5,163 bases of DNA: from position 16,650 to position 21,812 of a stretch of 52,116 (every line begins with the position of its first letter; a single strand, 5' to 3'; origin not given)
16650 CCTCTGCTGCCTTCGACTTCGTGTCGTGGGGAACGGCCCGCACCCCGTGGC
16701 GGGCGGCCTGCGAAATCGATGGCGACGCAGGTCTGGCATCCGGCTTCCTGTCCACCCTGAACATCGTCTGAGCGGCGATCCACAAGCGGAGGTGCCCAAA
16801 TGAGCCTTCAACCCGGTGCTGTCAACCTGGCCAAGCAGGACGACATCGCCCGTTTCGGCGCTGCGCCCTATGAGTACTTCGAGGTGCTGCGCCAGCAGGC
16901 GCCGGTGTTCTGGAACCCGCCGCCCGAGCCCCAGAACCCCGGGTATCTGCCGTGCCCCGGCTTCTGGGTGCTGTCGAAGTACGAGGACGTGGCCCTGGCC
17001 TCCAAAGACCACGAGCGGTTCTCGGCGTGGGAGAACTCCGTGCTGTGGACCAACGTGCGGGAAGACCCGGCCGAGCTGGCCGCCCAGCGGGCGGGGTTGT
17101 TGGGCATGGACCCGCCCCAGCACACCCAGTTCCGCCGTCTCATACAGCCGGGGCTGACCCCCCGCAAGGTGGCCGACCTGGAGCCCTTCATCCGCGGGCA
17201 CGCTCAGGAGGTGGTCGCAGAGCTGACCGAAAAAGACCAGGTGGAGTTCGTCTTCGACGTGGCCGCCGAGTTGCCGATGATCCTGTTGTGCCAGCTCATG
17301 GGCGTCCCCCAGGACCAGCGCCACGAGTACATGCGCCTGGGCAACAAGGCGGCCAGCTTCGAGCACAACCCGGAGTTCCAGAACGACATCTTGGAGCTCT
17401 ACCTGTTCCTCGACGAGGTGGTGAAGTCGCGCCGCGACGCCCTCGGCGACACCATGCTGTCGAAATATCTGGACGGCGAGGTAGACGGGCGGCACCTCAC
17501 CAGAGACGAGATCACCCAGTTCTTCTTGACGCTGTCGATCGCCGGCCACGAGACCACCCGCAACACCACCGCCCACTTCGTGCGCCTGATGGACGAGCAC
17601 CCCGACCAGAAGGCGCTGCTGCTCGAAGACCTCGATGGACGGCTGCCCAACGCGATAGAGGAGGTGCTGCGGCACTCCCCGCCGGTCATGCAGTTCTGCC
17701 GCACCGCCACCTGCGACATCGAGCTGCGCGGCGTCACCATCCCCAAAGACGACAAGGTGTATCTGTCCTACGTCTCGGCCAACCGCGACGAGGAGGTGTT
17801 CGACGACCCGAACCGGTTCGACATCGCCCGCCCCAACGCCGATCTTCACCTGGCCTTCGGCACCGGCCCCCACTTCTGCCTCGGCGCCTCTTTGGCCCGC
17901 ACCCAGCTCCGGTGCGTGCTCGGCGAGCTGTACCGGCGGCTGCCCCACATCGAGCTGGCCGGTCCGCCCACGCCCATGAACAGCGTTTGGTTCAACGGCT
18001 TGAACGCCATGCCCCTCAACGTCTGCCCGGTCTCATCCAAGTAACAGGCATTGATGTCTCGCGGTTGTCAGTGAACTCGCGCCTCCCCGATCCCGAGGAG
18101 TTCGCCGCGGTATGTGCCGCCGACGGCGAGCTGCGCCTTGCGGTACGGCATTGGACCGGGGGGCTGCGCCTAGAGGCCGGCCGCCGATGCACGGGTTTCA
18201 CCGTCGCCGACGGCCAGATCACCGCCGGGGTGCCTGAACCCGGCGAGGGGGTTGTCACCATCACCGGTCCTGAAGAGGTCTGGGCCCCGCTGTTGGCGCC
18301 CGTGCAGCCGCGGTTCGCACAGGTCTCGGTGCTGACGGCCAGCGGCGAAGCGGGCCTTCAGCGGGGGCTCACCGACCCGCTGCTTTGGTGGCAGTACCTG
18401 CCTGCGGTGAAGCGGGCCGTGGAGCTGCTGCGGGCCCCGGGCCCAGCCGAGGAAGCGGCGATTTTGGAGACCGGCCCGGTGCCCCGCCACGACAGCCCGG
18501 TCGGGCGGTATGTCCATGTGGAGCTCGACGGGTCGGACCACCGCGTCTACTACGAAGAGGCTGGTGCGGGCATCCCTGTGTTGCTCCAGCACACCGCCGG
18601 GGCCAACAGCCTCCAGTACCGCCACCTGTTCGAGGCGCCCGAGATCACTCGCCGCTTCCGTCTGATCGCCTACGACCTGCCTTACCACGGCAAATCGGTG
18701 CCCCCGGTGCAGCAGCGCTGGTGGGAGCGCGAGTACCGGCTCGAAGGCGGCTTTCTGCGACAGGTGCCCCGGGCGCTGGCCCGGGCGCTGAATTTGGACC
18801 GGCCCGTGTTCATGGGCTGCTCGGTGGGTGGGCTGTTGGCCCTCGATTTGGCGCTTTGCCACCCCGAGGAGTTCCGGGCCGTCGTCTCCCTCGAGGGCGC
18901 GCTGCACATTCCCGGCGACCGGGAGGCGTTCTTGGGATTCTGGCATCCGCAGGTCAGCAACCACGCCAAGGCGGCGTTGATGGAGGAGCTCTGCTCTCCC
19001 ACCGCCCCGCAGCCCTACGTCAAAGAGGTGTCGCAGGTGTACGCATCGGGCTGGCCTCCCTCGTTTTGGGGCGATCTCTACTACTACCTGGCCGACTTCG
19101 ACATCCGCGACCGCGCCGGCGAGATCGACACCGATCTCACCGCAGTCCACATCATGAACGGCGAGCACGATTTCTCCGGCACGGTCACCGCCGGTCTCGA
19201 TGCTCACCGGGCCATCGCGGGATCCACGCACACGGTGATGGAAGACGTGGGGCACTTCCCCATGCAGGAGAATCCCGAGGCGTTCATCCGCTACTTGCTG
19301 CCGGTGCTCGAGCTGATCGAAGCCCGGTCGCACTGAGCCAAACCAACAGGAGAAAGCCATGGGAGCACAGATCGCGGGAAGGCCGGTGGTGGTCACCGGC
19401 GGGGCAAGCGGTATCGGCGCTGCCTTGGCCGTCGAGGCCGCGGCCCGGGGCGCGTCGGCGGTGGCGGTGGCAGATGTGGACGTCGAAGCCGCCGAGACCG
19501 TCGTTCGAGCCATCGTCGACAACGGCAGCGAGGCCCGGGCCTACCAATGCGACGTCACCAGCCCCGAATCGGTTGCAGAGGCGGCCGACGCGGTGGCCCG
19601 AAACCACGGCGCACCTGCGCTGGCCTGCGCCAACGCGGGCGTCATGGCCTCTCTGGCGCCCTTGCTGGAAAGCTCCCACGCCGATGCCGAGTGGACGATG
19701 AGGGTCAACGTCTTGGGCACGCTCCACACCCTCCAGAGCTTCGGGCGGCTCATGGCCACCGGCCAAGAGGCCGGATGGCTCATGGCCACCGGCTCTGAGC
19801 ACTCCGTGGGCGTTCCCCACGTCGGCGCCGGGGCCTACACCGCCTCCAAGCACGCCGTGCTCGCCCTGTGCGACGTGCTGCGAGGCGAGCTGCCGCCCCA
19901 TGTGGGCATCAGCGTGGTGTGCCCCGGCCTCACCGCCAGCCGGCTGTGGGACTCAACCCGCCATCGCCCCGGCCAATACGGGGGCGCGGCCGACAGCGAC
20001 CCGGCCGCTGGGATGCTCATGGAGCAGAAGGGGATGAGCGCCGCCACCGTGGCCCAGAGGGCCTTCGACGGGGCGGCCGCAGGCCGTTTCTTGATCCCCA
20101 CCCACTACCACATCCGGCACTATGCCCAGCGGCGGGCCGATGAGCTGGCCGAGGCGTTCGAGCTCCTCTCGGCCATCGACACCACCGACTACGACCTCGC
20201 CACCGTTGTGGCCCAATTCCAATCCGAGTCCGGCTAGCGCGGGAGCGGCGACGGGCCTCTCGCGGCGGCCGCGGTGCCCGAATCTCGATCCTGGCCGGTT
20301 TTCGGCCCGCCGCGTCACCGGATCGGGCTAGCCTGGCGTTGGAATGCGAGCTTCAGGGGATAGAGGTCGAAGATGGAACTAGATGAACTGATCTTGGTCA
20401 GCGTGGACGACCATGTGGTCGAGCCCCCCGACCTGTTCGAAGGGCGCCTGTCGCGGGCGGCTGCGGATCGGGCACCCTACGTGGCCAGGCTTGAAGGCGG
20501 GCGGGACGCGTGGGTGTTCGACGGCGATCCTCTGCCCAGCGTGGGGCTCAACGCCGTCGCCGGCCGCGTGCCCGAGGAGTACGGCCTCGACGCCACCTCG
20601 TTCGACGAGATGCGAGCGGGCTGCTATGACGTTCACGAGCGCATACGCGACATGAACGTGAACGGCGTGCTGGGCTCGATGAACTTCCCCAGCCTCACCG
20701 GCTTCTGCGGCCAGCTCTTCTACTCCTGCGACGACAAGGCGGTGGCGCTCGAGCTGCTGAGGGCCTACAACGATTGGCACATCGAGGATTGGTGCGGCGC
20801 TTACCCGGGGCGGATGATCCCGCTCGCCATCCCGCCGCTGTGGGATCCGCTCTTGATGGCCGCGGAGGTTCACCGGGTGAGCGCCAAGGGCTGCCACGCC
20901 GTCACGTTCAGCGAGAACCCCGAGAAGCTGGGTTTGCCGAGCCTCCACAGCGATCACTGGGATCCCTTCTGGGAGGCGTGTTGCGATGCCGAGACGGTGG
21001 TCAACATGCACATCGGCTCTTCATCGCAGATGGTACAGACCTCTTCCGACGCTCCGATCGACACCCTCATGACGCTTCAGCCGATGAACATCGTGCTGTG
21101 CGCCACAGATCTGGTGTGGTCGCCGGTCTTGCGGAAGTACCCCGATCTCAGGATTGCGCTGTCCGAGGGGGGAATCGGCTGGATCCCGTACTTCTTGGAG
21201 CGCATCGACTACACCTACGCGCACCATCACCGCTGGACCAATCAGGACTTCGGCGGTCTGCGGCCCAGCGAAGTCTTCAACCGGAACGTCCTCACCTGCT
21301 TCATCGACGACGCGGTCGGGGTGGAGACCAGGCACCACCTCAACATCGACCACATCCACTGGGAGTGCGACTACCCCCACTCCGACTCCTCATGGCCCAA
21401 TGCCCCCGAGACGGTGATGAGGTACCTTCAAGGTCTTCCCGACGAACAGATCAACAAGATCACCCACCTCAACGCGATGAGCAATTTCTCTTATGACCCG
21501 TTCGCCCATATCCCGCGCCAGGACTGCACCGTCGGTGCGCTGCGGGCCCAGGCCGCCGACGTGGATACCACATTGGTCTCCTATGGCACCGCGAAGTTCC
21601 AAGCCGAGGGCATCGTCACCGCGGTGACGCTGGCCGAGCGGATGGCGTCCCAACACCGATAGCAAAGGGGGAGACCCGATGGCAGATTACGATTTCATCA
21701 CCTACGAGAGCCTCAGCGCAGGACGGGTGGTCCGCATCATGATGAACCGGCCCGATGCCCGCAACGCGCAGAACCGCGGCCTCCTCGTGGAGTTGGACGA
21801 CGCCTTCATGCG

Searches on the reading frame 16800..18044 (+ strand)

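Call 66: search_protein_families(library=pfam, proteins=[window:16800-18044:+], max_evalue=0.00001)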
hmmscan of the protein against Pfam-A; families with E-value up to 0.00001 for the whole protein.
window:16800-18044:+ (414 aa): 1 family
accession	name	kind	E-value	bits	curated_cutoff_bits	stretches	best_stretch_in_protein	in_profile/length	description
PF00067.27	p450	-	1.2e-35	123.6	22.8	1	208-381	235-432/462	Cytochrome P450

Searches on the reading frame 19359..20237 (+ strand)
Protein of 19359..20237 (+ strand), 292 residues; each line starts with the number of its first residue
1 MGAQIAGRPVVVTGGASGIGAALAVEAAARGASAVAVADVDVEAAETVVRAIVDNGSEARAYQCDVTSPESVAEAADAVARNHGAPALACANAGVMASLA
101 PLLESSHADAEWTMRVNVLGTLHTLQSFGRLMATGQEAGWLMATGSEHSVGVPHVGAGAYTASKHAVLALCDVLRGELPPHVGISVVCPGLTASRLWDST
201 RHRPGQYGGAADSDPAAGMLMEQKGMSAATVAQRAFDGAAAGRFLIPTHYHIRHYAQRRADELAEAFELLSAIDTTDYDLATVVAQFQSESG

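Call 66: search_protein_families(library=pfam, proteins=[window:19359-20237:+], max_evalue=0.00001)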
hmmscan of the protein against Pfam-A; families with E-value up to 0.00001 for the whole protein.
window:19359-20237:+ (292 aa): 3 families
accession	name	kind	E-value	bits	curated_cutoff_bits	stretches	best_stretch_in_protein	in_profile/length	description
PF00106.31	adh_short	-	2.5e-34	118.9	26.6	1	10-202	3-192/195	short chain dehydrogenase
PF13561.12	adh_short_C2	-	1.8e-23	83.8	27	1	16-212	3-196/236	Enoyl-(Acyl carrier protein) reductase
PF08659.16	KR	-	1e-09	39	22.6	1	10-175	3-164/180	KR domain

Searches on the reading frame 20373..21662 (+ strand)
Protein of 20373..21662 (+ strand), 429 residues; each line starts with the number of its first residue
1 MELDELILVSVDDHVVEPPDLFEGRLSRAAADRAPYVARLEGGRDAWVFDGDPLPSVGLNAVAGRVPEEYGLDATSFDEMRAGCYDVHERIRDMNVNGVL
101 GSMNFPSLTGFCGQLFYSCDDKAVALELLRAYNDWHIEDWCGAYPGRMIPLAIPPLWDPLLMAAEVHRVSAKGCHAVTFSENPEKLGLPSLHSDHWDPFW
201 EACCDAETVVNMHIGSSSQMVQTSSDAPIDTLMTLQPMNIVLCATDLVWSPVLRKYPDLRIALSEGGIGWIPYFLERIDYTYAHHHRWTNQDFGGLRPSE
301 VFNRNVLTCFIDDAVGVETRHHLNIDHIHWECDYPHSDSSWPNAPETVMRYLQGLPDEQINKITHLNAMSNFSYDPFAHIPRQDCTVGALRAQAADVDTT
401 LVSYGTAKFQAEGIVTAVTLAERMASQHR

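Call 66: search_protein_families(library=pfam, proteins=[window:20373-21662:+], max_evalue=0.00001)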
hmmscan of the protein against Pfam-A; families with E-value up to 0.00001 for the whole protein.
window:20373-21662:+ (429 aa): 1 family
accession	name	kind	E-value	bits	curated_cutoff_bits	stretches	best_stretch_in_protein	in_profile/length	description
PF04909.20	Amidohydro_2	-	2.2e-26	93.7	26.4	1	121-368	54-283/289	Amidohydrolase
